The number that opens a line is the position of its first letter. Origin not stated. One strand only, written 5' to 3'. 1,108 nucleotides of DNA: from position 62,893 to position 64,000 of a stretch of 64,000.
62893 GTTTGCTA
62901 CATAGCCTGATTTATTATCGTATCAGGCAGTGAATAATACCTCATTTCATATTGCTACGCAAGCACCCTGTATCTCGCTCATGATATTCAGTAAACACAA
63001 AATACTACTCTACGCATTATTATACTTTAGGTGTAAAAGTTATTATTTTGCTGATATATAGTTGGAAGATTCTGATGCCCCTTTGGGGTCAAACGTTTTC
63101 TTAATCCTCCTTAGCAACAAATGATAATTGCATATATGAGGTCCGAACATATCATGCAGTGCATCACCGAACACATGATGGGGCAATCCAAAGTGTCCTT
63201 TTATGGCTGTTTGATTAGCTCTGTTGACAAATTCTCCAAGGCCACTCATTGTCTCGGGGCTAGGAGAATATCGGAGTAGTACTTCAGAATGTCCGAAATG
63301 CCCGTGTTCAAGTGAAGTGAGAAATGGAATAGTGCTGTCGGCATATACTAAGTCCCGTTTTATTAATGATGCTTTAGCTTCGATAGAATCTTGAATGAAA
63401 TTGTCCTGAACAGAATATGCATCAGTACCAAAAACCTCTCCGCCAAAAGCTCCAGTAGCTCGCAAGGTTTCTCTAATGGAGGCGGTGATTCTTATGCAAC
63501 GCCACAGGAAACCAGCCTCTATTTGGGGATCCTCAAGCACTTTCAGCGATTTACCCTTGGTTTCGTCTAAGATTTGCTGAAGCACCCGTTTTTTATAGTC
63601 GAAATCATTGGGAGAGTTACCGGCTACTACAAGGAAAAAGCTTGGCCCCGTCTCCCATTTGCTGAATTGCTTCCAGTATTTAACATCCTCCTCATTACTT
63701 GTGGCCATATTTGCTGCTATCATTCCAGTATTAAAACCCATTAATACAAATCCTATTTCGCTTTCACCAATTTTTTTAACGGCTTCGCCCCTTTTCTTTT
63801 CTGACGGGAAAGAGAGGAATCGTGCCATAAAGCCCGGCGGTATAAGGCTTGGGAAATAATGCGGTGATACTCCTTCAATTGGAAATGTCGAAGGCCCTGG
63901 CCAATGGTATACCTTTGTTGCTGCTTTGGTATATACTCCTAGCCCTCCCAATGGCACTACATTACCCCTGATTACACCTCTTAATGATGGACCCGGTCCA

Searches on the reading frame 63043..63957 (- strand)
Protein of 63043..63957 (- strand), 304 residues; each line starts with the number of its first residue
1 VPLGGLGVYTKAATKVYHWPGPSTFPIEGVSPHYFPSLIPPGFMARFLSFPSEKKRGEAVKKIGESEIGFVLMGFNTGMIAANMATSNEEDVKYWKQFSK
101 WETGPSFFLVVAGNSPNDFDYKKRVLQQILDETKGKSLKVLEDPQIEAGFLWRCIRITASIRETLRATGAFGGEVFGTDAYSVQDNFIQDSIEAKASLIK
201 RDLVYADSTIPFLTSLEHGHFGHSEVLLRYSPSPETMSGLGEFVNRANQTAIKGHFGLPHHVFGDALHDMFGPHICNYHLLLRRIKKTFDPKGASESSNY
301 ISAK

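Call 3: search_protein_families(library=pfam, proteins=[window:63043-63957:-])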
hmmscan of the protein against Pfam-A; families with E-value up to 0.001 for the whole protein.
window:63043-63957:- (304 aa): 0 families

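Call 80: search_protein_families(library=pfam, proteins=[window:63043-63957:-], max_evalue=0.001)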
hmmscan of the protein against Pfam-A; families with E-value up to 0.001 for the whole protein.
window:63043-63957:- (304 aa): 0 families
